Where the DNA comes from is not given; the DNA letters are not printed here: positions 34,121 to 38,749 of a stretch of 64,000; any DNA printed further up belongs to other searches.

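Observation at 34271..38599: Orphan 1,442-aa NACHT/STAND-like NTPase with unassignable N-terminal and C-terminal regions; candidate single-gene sensor or defence module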

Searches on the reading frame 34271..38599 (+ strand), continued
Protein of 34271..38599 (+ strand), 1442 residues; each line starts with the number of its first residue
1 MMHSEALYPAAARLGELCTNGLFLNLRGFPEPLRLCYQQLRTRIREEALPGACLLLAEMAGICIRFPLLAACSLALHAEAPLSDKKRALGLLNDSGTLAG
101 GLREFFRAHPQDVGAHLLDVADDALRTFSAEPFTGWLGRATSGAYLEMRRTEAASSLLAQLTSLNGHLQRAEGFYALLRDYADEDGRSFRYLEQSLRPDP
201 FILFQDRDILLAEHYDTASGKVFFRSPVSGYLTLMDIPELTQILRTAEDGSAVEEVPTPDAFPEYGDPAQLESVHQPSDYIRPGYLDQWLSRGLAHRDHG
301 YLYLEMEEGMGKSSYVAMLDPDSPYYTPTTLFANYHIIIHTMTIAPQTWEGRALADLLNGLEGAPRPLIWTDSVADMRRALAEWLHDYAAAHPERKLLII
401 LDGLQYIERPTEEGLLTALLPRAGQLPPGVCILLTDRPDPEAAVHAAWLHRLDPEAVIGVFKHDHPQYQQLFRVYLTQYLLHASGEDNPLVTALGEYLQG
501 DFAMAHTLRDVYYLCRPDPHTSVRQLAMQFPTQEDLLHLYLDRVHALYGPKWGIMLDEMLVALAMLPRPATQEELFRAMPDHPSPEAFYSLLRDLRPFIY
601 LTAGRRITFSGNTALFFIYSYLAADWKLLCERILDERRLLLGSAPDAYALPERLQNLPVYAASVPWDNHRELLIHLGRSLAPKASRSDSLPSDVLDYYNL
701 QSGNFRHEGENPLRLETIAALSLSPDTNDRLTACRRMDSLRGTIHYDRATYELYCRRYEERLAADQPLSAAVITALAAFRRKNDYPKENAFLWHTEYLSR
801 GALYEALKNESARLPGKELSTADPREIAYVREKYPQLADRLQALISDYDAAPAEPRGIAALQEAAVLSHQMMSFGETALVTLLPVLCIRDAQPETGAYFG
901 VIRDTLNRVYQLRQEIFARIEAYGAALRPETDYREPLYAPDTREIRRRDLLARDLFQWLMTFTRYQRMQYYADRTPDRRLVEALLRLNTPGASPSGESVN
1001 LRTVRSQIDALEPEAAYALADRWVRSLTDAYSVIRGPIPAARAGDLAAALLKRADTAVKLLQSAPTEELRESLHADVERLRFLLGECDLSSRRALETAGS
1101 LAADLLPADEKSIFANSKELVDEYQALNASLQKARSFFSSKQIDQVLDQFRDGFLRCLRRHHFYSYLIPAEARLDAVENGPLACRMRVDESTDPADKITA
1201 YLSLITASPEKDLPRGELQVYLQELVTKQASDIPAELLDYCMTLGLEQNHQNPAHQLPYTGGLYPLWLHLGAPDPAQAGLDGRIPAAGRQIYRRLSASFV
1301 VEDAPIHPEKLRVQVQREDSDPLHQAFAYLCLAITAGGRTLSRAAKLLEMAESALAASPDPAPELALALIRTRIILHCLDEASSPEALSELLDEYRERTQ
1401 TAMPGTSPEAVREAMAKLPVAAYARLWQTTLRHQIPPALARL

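Call 45: search_protein_families(library=pfam, proteins=[L002:7812-9827:-, L002:7025-7855:-, L002:4266-6728:-, L002:2724-4244:+, L002:14221-14904:+, L002:15789-16715:-, L002:17212-18315:-, L003:1368-3413:-, L003:575-1402:-], max_evalue=0.001)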
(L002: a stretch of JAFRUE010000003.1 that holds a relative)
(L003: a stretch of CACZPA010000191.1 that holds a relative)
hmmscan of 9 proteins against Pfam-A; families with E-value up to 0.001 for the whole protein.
L002:7812-9827:- (671 aa): 3 families
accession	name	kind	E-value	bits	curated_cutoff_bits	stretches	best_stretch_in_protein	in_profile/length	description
PF02922.24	CBM_48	-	1.1e-15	58.1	22.4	1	54-138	2-81/83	Carbohydrate-binding module 48 (Isoamylase N-terminal domain)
PF00128.31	Alpha-amylase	-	4.4e-15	56.3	22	1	195-391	25-249/446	Alpha amylase, catalytic domain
PF02806.24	Alpha-amylase_C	-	6.2e-08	33.3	21.2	1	577-662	6-94/95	Alpha amylase, C-terminal all-beta domain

L002:7025-7855:- (276 aa): 2 families
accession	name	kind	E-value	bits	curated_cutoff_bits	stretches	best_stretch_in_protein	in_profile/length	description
PF13263.12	PHP_C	-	3.6e-07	30.1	21.3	1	203-253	1-52/56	PHP-associated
PF02811.25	PHP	-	0.00013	22.8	26.4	1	26-109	2-66/164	PHP domain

L002:4266-6728:- (820 aa): 3 families
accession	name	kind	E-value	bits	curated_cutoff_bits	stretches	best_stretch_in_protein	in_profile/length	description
PF00933.27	Glyco_hydro_3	-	7.8e-33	114.7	27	1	568-812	64-315/316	Glycosyl hydrolase family 3 N terminal domain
PF01915.27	Glyco_hydro_3_C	-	4.2e-28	99.1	31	1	41-298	2-200/200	Glycosyl hydrolase family 3 C-terminal domain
PF14310.12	Fn3-like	-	2e-17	63.5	25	1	331-402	1-71/71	Fibronectin type III-like domain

L002:2724-4244:+ (506 aa): 1 family
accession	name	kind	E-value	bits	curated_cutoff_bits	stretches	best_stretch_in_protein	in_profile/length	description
PF05569.17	Peptidase_M56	-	2.3e-33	116.1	31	1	148-318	100-272/296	BlaR1 peptidase M56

L002:14221-14904:+ (227 aa): 0 families

L002:15789-16715:- (308 aa): 2 families
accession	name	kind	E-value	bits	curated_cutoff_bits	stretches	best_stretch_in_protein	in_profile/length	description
PF02737.24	3HCDH_N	-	2.6e-46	158.2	22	1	2-180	1-178/180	3-hydroxyacyl-CoA dehydrogenase, NAD binding domain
PF00725.27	3HCDH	-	1.3e-19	70.9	22.1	1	187-283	3-97/97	3-hydroxyacyl-CoA dehydrogenase, C-terminal domain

L002:17212-18315:- (367 aa): 1 family
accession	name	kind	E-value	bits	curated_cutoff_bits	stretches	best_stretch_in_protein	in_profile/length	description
PF03747.19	ADP_ribosyl_GH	-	3.2e-25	89.8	26.2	1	11-317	1-287/287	ADP-ribosylglycohydrolase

L003:1368-3413:- (681 aa): 3 families
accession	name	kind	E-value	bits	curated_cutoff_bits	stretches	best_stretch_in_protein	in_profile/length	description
PF00128.31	Alpha-amylase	-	2e-15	57.4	22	1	208-404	25-249/446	Alpha amylase, catalytic domain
PF02922.24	CBM_48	-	3.9e-15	56.4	22.4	1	67-152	2-82/83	Carbohydrate-binding module 48 (Isoamylase N-terminal domain)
PF02806.24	Alpha-amylase_C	-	4.2e-09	37.1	21.2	1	590-675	6-94/95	Alpha amylase, C-terminal all-beta domain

L003:575-1402:- (275 aa): 2 families
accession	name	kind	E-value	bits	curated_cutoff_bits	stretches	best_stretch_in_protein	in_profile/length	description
PF13263.12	PHP_C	-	7.7e-06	25.8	21.3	1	203-255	1-54/56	PHP-associated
PF02811.25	PHP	-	0.00012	22.9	26.4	1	26-109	2-66/164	PHP domain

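Call 76: list_cluster_members(proteins=[P0010, P0011, P0013, P0016, P0018, P0019, P0022, P0004, P0005, P0006])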
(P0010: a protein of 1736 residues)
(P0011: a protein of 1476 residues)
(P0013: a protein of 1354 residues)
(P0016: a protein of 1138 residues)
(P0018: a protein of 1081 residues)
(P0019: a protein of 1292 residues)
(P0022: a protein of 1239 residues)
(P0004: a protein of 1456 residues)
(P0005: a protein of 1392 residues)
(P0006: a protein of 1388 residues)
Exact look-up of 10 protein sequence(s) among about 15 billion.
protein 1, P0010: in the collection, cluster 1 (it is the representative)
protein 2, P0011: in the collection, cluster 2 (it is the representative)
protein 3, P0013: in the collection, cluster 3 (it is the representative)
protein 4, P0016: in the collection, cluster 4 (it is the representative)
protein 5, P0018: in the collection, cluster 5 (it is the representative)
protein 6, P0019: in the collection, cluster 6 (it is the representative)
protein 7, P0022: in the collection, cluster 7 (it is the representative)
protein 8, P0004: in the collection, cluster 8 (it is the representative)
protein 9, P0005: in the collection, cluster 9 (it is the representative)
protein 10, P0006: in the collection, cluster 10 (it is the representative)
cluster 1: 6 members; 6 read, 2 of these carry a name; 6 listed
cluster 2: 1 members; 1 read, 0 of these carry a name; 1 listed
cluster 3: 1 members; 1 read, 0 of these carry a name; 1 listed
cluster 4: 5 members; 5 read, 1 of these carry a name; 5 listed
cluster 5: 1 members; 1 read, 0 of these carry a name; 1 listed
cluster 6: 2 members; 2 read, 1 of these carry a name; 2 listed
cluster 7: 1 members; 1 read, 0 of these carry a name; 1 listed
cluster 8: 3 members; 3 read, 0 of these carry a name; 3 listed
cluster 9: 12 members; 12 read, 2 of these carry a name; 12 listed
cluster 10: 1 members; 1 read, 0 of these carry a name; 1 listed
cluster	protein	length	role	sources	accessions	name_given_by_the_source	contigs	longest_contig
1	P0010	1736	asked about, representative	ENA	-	-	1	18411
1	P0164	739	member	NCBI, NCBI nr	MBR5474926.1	MAG: hypothetical protein IKU83_05935, partial [Lachnospiraceae bacterium] | hypothetical protein [Lachnospiraceae bacterium]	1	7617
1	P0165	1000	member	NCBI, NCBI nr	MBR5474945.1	MAG: hypothetical protein IKU83_06030, partial [Lachnospiraceae bacterium] | hypothetical protein [Lachnospiraceae bacterium]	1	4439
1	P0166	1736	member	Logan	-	-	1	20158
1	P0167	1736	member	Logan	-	-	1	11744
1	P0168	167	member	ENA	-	-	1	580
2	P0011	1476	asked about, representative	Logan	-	-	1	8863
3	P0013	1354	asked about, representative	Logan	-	-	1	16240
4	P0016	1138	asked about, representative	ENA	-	-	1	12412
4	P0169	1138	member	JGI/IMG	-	tetratricopeptide (TPR) repeat protein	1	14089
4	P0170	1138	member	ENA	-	-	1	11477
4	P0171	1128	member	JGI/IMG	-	-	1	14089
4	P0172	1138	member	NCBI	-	-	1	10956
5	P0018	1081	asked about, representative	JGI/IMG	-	-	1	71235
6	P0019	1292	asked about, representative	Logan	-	-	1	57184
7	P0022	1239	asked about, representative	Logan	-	-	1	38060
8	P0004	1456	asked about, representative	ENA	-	-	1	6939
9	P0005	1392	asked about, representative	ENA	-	-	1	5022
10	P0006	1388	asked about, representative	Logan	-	-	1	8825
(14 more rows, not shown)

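Call 77: find_encoding_contigs(protein=P0010, flank=10000, max_places=3)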
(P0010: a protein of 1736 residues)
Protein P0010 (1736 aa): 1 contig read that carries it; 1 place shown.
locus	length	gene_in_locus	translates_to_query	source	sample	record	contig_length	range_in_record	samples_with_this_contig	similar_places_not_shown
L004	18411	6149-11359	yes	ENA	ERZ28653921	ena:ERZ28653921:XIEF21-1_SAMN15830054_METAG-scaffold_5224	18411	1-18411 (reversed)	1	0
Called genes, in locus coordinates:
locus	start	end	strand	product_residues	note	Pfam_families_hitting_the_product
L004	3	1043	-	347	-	?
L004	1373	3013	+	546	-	PF02690:Na_Pi_cotrans, PF01895:PhoU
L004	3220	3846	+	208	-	-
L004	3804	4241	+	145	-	PF06250:YhcG_C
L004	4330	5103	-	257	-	PF01266:DAO (faint), PF03486:HI0933_like (faint), PF07992:Pyr_redox_2 (faint), PF13450:NAD_binding_8 (faint), PF13738:Pyr_redox_3 (weak)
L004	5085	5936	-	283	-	PF01266:DAO (weak), PF04324:Fer2_BFD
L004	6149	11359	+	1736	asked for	-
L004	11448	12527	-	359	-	PF02613:Nitrate_red_del, PF06949:DUF1292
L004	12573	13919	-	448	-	PF04055:Radical_SAM, PF13353:Fer4_12 (weak)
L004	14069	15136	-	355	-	PF13187:Fer4_9 (faint), PF00037:Fer4 (faint), PF12838:Fer4_7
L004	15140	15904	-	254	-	PF01553:Acyltransferase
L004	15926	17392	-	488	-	PF17767:NAPRTase_N, PF02749:QRPTase_N (faint), PF04095:NAPRTase (weak), PF17956:NAPRTase_C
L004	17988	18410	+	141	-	?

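Call 78: find_encoding_contigs(protein=P0019, flank=10000, max_places=3)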
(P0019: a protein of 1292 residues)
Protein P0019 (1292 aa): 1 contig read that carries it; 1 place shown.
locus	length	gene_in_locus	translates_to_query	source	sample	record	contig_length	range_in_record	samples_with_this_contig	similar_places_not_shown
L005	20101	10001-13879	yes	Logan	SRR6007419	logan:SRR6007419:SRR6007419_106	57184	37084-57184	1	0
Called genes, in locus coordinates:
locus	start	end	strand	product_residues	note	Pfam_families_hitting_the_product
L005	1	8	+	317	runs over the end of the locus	PF17773:UPF0176_N, PF00581:Rhodanese, PF12368:Rhodanese_C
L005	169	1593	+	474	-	PF00206:Lyase_1, PF10415:FumaraseC_C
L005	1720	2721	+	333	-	PF00085:Thioredoxin (weak)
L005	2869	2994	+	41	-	-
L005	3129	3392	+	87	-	PF02583:Trns_repr_metal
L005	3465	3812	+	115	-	PF00581:Rhodanese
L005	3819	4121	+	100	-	PF00581:Rhodanese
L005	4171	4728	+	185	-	PF01206:TusA, PF00581:Rhodanese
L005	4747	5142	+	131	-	PF02635:DsrE, PF13686:DrsE_2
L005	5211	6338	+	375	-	PF00581:Rhodanese, PF00753:Lactamase_B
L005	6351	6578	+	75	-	PF01206:TusA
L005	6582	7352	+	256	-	PF01925:TauE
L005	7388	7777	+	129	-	PF03625:DUF302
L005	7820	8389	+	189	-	PF01050:MannoseP_isomer (weak), PF07883:Cupin_2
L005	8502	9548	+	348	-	-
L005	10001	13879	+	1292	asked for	PF24883:NPHP3_N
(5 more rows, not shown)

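Call 85: find_related_loci(query=A1, collection=metagenome_contigs, flank=10000)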
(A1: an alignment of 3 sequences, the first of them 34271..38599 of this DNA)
Query A1 (1442 aa) in metagenome_contigs; peptide patterns used: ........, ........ (x = any residue, [..] = any of these).
127 stretches matched a pattern; 2 encode a relative of the query (tblastn E <= 1e-3); 2 distinct loci.
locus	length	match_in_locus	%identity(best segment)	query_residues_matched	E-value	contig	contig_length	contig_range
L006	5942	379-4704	44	1-1439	0e+0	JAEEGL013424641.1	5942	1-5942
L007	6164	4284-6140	36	1-609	7e-98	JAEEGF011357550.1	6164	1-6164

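Call 86: find_related_loci(query=A1, collection=viral_contigs, flank=5000)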
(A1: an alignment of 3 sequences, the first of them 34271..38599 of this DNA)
Query A1 (1442 aa) in viral_contigs; peptide patterns used: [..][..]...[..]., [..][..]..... (x = any residue, [..] = any of these).
119 stretches matched a pattern, but none encodes a relative of the query by tblastn (E <= 1e-3).
